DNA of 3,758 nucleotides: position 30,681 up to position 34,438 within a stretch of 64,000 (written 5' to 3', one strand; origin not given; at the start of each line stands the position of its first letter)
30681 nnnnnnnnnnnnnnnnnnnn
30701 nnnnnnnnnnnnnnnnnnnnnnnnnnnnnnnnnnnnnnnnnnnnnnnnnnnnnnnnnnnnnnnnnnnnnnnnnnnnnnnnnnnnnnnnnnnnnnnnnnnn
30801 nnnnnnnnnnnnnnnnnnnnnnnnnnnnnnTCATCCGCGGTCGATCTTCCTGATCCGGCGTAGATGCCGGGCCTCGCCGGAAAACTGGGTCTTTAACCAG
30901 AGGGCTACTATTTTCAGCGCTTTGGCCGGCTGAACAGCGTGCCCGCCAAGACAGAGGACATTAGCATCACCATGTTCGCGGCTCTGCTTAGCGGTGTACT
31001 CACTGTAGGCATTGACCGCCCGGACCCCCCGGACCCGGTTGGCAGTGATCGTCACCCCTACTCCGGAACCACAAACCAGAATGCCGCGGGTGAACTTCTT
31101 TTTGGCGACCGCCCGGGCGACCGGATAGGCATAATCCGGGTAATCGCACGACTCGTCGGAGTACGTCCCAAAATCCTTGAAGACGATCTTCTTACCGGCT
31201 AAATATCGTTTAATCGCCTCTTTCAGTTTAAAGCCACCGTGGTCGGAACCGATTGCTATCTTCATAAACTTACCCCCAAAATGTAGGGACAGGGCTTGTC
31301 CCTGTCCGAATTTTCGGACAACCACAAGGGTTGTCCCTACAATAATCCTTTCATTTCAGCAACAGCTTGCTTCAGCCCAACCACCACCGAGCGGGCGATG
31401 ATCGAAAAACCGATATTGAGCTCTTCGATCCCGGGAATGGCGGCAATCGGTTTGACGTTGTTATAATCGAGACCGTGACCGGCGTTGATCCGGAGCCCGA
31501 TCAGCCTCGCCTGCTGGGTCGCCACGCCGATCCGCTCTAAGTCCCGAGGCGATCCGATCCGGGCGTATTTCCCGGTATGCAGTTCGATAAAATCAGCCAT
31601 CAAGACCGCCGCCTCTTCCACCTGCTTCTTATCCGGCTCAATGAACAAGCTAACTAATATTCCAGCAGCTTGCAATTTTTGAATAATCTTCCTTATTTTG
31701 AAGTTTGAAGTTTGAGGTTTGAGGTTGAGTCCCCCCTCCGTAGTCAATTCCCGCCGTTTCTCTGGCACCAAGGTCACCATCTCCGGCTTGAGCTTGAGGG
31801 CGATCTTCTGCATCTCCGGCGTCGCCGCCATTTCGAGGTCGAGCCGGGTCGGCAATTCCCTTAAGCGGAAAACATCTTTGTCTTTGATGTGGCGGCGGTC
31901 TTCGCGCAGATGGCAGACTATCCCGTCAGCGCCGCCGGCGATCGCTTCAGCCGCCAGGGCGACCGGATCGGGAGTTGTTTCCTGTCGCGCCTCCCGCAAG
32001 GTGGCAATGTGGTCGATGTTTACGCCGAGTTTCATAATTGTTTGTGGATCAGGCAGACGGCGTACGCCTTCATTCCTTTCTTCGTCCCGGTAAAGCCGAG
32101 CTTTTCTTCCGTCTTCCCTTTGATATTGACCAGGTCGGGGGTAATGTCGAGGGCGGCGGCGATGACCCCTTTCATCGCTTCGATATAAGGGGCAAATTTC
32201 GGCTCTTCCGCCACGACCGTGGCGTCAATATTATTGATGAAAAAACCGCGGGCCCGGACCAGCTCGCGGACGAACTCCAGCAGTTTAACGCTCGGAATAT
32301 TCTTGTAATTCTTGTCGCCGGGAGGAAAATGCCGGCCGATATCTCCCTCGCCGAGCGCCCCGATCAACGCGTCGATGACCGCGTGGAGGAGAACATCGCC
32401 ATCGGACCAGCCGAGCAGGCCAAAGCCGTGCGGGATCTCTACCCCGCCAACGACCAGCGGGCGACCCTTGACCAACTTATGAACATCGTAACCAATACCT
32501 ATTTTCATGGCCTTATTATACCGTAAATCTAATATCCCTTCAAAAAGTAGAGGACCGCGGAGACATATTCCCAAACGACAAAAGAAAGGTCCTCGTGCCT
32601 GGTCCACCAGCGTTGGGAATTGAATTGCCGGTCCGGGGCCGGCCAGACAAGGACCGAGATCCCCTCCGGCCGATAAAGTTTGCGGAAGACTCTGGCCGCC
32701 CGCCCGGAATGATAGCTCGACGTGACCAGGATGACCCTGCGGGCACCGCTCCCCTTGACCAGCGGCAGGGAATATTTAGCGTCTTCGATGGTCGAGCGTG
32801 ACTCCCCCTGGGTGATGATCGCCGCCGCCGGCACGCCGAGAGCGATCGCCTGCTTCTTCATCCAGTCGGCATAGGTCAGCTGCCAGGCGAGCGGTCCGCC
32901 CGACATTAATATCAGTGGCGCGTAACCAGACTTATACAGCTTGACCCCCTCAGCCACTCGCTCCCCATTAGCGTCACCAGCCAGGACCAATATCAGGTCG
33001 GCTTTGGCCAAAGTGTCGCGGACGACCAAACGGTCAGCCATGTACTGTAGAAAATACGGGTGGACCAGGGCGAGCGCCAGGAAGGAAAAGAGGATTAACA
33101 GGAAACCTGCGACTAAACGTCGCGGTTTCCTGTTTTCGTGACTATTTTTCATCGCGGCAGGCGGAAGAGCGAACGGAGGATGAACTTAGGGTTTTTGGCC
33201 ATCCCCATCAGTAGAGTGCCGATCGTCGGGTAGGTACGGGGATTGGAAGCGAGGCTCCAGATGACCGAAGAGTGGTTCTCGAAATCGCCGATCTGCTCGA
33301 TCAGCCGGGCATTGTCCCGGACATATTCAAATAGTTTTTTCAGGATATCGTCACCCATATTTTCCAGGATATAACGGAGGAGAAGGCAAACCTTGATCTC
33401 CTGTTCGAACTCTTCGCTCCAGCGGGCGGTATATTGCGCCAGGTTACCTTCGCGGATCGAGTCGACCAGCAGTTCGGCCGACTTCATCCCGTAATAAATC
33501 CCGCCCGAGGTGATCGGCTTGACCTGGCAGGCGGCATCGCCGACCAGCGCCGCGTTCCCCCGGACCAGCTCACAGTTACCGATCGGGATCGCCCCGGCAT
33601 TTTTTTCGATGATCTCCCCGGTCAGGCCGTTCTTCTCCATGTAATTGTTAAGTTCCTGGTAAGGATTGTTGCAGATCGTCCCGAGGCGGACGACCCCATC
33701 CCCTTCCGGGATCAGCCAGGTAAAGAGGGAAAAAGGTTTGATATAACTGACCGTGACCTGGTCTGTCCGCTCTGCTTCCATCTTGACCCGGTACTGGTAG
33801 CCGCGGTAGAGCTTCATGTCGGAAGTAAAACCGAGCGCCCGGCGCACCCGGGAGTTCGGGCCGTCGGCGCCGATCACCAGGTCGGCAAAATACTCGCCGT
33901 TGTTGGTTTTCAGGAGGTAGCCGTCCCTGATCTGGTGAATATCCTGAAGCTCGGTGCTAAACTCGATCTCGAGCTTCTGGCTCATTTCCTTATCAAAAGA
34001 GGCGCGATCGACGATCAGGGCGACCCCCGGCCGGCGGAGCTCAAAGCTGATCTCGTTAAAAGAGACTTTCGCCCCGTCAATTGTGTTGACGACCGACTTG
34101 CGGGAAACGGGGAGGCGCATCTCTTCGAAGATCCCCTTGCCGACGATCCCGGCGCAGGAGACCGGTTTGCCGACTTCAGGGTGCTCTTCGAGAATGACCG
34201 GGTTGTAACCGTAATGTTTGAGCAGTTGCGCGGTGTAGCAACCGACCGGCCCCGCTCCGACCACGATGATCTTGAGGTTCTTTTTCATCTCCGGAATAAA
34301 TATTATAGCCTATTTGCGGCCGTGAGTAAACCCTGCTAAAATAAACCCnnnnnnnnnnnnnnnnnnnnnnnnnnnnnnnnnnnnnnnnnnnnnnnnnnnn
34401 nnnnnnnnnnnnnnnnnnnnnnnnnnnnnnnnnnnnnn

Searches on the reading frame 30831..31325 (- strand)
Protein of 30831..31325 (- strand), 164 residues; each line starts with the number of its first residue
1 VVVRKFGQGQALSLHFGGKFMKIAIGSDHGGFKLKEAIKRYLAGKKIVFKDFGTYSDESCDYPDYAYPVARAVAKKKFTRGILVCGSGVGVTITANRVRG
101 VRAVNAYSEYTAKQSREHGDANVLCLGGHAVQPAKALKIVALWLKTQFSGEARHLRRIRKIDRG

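Call 8: search_protein_families(library=pfam, max_evalue=0.001, proteins=[window:30831-31325:-])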
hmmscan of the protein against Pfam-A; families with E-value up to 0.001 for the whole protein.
window:30831-31325:- (164 aa): 1 family
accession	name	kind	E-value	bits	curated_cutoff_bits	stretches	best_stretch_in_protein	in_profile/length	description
PF02502.23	LacAB_rpiB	-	1.2e-53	181.2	24.7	1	23-161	1-138/138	Ribose/Galactose Isomerase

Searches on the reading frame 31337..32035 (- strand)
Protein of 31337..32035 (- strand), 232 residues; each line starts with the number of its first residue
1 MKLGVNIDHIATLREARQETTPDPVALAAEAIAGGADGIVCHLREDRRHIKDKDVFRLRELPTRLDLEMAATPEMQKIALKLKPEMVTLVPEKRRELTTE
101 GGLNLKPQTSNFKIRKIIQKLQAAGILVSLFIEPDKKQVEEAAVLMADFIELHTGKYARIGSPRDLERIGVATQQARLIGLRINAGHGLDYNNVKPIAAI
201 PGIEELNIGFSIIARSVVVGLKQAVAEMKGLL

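Call 8: search_protein_families(library=pfam, max_evalue=0.001, proteins=[window:31337-32035:-])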
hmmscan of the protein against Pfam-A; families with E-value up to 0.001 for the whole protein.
window:31337-32035:- (232 aa): 1 family
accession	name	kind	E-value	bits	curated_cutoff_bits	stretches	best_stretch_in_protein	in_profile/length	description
PF03740.19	PdxJ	-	1e-90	303.4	24.5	1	2-231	1-233/234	Pyridoxal phosphate biosynthesis protein PdxJ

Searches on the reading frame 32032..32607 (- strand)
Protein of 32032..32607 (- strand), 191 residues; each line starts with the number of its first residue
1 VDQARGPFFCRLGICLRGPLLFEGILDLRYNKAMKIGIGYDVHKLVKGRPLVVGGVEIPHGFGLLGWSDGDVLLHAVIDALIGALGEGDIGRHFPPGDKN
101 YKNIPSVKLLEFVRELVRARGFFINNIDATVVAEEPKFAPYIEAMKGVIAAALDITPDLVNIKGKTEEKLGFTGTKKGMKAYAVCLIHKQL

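Call 8: search_protein_families(library=pfam, max_evalue=0.001, proteins=[window:32032-32607:-])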
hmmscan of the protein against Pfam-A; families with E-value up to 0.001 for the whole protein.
window:32032-32607:- (191 aa): 1 family
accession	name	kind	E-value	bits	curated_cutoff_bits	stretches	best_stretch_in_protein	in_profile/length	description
PF02542.21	YgbB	-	1.3e-62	211.2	26.7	1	34-187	1-154/155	YgbB family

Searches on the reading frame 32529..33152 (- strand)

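Call 8: search_protein_families(library=pfam, max_evalue=0.001, proteins=[window:32529-33152:-])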
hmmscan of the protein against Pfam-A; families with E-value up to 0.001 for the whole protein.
window:32529-33152:- (207 aa): 1 family
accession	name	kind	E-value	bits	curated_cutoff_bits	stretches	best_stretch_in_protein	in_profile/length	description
PF02698.23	DUF218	-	2.3e-25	89.5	27.6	1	52-196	1-131/133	DUF218 domain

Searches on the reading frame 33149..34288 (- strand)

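Call 8: search_protein_families(library=pfam, max_evalue=0.001, proteins=[window:33149-34288:-])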
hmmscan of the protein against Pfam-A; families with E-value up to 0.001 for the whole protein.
window:33149-34288:- (379 aa): 8 families
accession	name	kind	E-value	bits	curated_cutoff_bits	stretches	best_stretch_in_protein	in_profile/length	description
PF01494.25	FAD_binding_3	-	2.4e-14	53.8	22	2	104-177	113-194/349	FAD binding domain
PF01266.30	DAO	-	4.6e-08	33.4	27.9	0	6-53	1-50/353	FAD dependent oxidoreductase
PF13738.12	Pyr_redox_3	-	8.9e-07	28.9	30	0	8-40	1-33/305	Pyridine nucleotide-disulphide oxidoreductase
PF13450.12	NAD_binding_8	-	1.8e-05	25.4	21.9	1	9-40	1-32/68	NAD(P)-binding Rossmann-like domain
PF05834.18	Lycopene_cycl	-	0.00026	20.7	23.4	0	208-297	216-311/380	Lycopene cyclase protein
PF03486.20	HI0933_like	-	0.00028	20.8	50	0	6-47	2-43/244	HI0933-like protein Rossmann domain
PF00070.33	Pyr_redox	-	0.00033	21.5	22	0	6-49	1-46/82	Pyridine nucleotide-disulphide oxidoreductase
PF04820.20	Trp_halogenase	-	0.00044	19.6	21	0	242-299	318-372/458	Tryptophan halogenase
